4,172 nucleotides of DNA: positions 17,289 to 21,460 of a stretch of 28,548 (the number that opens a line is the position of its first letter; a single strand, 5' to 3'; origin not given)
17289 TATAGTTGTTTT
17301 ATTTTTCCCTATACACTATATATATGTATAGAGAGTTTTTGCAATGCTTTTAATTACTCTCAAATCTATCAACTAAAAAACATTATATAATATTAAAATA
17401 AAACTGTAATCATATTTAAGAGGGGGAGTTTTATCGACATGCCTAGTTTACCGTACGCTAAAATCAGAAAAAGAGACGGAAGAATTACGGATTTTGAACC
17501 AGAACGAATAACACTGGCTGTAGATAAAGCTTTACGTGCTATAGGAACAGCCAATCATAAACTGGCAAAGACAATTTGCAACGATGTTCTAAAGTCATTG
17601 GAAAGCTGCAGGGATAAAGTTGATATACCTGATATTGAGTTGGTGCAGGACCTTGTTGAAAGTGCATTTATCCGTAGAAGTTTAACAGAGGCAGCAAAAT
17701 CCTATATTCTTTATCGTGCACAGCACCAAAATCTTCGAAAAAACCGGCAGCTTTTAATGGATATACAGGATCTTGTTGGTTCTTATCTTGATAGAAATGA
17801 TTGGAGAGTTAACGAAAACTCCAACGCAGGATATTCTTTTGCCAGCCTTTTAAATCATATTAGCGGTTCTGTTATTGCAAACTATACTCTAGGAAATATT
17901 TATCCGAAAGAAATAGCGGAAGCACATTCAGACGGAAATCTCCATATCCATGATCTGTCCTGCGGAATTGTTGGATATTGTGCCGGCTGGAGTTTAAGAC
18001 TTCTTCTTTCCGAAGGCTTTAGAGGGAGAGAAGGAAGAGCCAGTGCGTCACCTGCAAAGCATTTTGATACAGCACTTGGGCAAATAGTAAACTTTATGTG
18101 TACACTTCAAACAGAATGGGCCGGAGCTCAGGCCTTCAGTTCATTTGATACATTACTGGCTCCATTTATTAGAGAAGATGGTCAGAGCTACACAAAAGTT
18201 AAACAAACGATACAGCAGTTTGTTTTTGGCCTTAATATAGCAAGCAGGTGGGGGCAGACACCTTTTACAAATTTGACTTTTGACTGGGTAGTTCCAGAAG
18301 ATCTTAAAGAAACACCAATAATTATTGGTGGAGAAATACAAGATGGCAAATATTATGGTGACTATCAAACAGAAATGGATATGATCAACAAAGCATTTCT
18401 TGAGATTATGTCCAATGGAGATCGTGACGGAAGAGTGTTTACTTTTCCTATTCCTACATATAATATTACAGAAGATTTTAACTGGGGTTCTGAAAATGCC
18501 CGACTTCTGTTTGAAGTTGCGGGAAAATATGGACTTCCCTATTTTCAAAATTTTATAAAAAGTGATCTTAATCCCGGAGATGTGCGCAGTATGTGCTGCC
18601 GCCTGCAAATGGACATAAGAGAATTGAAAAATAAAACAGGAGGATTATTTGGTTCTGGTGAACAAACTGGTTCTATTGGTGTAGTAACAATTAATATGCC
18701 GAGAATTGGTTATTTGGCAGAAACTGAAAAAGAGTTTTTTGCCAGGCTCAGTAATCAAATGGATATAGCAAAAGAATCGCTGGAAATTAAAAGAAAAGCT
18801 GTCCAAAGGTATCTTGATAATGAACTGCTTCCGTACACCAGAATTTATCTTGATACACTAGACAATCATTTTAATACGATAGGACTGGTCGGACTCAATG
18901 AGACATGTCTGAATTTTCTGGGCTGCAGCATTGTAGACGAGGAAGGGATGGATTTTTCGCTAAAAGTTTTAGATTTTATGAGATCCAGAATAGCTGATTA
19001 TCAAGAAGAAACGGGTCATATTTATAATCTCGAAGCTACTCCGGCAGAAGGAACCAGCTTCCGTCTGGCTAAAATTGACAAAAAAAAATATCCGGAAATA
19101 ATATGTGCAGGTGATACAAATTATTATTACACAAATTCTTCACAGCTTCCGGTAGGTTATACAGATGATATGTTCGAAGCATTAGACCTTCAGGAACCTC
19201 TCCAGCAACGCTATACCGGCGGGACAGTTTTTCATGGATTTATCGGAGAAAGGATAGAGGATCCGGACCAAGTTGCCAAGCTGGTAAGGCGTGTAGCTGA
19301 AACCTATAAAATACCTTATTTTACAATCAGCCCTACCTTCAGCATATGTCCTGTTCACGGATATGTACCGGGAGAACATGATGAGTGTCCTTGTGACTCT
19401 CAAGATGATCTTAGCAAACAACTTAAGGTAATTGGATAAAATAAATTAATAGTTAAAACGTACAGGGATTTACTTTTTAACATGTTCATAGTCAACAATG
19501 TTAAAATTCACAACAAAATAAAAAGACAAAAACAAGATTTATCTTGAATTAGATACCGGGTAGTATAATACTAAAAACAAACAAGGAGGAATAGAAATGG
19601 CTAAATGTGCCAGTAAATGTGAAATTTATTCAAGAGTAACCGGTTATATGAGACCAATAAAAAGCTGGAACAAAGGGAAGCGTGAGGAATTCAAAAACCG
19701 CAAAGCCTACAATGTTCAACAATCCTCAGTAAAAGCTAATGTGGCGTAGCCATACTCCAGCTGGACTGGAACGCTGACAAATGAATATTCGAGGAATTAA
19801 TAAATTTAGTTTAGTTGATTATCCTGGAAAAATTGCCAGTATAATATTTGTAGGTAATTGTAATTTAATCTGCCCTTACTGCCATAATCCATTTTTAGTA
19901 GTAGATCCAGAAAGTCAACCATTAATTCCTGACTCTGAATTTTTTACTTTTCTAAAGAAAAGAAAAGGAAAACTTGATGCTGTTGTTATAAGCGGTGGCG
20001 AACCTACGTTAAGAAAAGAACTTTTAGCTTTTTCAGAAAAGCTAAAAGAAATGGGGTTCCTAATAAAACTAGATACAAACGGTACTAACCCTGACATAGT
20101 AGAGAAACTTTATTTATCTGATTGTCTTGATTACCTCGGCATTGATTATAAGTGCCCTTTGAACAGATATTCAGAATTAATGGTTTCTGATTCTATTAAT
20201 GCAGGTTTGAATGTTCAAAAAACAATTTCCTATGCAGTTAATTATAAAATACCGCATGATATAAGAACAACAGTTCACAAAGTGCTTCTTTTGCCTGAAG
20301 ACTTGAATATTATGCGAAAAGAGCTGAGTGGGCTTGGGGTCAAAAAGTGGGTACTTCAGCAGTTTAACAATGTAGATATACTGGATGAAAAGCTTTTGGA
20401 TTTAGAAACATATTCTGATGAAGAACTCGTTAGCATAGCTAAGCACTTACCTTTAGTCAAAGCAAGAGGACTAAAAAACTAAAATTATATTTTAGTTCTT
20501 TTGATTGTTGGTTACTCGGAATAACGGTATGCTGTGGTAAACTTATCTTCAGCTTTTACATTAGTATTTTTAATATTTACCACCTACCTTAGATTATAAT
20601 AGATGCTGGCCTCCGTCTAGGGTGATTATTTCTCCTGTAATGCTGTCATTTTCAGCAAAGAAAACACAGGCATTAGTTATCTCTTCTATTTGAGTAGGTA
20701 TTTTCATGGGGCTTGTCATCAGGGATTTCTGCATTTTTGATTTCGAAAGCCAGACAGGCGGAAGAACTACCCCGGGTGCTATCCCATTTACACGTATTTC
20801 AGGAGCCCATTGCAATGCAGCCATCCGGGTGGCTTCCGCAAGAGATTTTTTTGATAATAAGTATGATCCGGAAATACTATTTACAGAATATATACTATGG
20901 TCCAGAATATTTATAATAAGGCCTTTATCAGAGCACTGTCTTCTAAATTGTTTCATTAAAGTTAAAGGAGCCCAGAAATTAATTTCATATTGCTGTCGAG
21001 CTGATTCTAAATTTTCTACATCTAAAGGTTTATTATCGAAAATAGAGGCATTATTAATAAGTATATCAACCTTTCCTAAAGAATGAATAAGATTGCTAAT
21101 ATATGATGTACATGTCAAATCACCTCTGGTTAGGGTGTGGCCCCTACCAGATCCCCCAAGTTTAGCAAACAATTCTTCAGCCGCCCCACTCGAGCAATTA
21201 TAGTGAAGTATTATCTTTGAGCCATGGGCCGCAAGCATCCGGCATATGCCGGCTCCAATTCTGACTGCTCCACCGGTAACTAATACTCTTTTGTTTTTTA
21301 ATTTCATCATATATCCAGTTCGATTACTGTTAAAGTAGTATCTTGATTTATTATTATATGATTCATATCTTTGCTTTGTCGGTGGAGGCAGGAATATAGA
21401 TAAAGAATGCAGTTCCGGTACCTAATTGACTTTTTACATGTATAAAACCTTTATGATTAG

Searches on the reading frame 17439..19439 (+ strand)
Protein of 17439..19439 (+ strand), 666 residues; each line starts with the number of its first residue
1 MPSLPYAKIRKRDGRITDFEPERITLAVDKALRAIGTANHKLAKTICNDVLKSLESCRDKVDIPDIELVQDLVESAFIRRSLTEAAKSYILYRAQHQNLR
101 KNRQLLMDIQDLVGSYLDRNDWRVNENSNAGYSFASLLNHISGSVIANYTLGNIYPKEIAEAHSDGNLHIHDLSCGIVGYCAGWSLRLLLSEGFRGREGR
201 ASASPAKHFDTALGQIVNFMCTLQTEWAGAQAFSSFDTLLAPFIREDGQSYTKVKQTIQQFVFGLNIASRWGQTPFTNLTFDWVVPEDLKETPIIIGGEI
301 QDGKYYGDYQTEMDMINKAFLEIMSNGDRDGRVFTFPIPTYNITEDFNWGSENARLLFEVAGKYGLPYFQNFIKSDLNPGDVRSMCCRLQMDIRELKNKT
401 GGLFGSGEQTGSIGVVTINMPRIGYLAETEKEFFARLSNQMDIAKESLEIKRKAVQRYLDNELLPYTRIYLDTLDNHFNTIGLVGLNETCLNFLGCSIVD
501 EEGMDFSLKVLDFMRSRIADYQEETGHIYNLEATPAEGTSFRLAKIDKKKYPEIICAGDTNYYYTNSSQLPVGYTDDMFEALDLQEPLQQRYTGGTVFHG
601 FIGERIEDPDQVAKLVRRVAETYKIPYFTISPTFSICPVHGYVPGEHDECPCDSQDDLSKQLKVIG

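Call 11: search_protein_families(library=pfam, proteins=[window:17439-19439:+], max_evalue=0.001)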
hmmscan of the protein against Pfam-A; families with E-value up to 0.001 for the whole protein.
window:17439-19439:+ (666 aa): 2 families
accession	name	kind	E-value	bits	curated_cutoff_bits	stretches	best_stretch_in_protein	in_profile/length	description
PF13597.11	NRDD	-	1.9e-172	575.3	26.2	1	126-659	1-534/562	Anaerobic ribonucleoside-triphosphate reductase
PF03477.21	ATP-cone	-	4e-16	59.8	25.8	1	8-97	2-87/88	ATP cone domain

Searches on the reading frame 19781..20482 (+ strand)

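Call 11: search_protein_families(library=pfam, proteins=[window:19781-20482:+], max_evalue=0.001)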
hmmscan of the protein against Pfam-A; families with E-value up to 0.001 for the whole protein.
window:19781-20482:+ (233 aa): 2 families
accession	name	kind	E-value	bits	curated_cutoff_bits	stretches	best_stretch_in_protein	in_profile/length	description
PF04055.27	Radical_SAM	-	9.1e-13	49.2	29.5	1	21-158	1-142/166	Radical SAM superfamily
PF13353.11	Fer4_12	-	6.5e-05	23.7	22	1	20-90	8-79/137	4Fe-4S single cluster domain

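Call 26: search_protein_families(library=ncbifam, proteins=[window:19781-20482:+], max_evalue=0.00001)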
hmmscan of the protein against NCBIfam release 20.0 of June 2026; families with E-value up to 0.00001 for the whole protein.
window:19781-20482:+ (233 aa): 18 families
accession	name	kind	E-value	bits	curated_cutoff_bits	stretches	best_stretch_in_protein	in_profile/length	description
TIGR02495.1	NrdG2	equivalog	1.2e-49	168.3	131.15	1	3-195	2-192/193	anaerobic ribonucleoside-triphosphate reductase activating protein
TIGR04041.1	activase_YjjW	hypoth_equivalog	8.2e-13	48.4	250.2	1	4-37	5-37/276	YjjW family glycine radical enzyme activase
TIGR03963.1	rSAM_QueE_Clost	equivalog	3.9e-12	46.3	260.1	1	16-141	18-140/219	putative 7-carboxy-7-deazaguanine synthase QueE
TIGR02493.1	PFLA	equivalog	1.6e-10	40.8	231.75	1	3-146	2-149/235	pyruvate formate-lyase-activating protein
TIGR04051.1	rSAM_NirJ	equivalog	1.5e-08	34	515.45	1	24-122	9-107/354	heme d1 biosynthesis radical SAM protein NirJ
TIGR02494.1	PFLE_PFLC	subfamily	1.6e-08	34.2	174.35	0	4-37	2-34/293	glycyl-radical enzyme activating protein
TIGR02826.1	RNR_activ_nrdG3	equivalog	2.1e-08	34.2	151.7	1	12-105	10-102/148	anaerobic ribonucleoside-triphosphate reductase activating protein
TIGR02668.1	moaA_archaeal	equivalog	4.1e-08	32.6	325.25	1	25-103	18-96/303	GTP 3',8-cyclase MoaA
NF045646.2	rSAM_Se_TrsS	equivalog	6e-08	31.6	490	1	25-102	94-171/441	radical SAM (seleno)protein TrsS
NF045702.1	rSAM_GDGT_ether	equivalog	6.1e-08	31.7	450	1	19-103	88-175/486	tetraether lipid synthase Tes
NF038283.1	viperin_w_prok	equivalog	1.9e-07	30.5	180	1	24-121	9-112/281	viperin family antiviral radical SAM protein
TIGR04133.1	rSAM_w_lipo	hypoth_equivalog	4.1e-07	29.3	425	1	26-209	33-217/350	TIGR04133 family radical SAM/SPASM protein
TIGR02109.1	PQQ_syn_pqqE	equivalog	5.3e-07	28.9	381.35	1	26-103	16-92/358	pyrroloquinoline quinone biosynthesis protein PqqE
NF043069.1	T4HPD_activ_SAM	equivalog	5.5e-07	29.2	425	0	3-37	4-37/299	trans-4-hydroxy-L-proline dehydratase activase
TIGR04003.1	rSAM_BssD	equivalog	7.4e-07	28.6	496.45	0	4-37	4-36/314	[benzylsuccinate synthase]-activating enzyme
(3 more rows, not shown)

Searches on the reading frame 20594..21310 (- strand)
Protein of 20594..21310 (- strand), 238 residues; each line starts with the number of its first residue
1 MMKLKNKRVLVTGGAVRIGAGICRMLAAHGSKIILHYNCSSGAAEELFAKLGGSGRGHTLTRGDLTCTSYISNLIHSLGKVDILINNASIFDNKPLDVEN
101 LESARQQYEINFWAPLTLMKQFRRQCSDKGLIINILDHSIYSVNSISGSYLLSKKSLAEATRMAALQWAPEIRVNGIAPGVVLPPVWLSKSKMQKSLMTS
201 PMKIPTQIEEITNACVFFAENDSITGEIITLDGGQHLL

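Call 11: search_protein_families(library=pfam, proteins=[window:20594-21310:-], max_evalue=0.001)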
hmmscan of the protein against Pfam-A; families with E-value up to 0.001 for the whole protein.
window:20594-21310:- (238 aa): 5 families
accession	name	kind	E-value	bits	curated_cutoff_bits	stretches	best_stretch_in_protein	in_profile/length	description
PF13561.12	adh_short_C2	-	2.7e-28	99.6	27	1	18-236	8-236/236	Enoyl-(Acyl carrier protein) reductase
PF00106.31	adh_short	-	1.1e-24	87.5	26.6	1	7-191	1-191/195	short chain dehydrogenase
PF23441.1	SDR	-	4.3e-06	26.8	27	1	3-238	4-258/258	SDR-like rossmann domain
PF01370.27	Epimerase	-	3.1e-05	23.9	20.9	1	9-125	1-105/240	NAD dependent epimerase/dehydratase family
PF08659.16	KR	-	0.00016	22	22.6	1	9-123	3-124/180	KR domain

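Call 26: search_protein_families(library=ncbifam, proteins=[window:20594-21310:-], max_evalue=0.00001)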
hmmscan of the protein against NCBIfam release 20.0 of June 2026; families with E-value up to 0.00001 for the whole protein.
window:20594-21310:- (238 aa): 173 families (the best 25 are shown)
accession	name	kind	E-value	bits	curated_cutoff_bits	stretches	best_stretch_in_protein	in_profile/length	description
NF006597.0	PRK09134.1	equivalog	5.6e-58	196.3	281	1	4-237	10-249/261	SDR family oxidoreductase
NF006598.0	PRK09135.1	equivalog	1.3e-41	142.9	288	1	2-237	2-247/249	pteridine reductase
NF005559.1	PRK07231.1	subfamily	3.2e-31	108.7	215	1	4-235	2-247/249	glucose 1-dehydrogenase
TIGR02685.1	pter_reduc_Leis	equivalog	1.5e-24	86.6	321.7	1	10-237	5-264/267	pteridine reductase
NF009466.0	PRK12826.1-2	subfamily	3e-24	85.9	222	1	5-236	2-245/248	3-oxoacyl-ACP reductase FabG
NF005066.0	PRK06483.1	equivalog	1.4e-23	83.6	249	1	4-237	3-238/239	dihydromonapterin reductase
NF005472.0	PRK07067.1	equivalog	2e-23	83.3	338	1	1-188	1-192/257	L-iditol 2-dehydrogenase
NF047420.2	EF_P_mod_YmfI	equivalog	2.1e-23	83.3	238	1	9-235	2-235/236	elongation factor P 5-aminopentanone reductase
NF005214.0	PRK06701.1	subfamily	4e-23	82.1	413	1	3-235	45-289/293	SDR family oxidoreductase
NF005893.0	PRK07856.1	equivalog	7.4e-23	81.1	255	1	2-234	5-240/255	SDR family oxidoreductase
TIGR01830.1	3oxo_ACP_reduc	equivalog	1.4e-22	80.6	297.75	1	9-234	1-237/239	3-oxoacyl-[acyl-carrier-protein] reductase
NF009468.0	PRK12826.1-4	equivalog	2.4e-22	79.9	318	1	2-237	3-249/256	SDR family oxidoreductase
NF005067.0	PRK06484.1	equivalog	3.9e-22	78.5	713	1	5-235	8-251/524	short chain dehydrogenase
NF009464.0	PRK12824.1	subfamily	2.5e-21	76.5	269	1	7-236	3-243/245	3-oxoacyl-ACP reductase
NF004199.0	PRK05653.1-4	equivalog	2.6e-21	76.3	301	1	2-235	1-245/247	3-oxoacyl-ACP reductase FabG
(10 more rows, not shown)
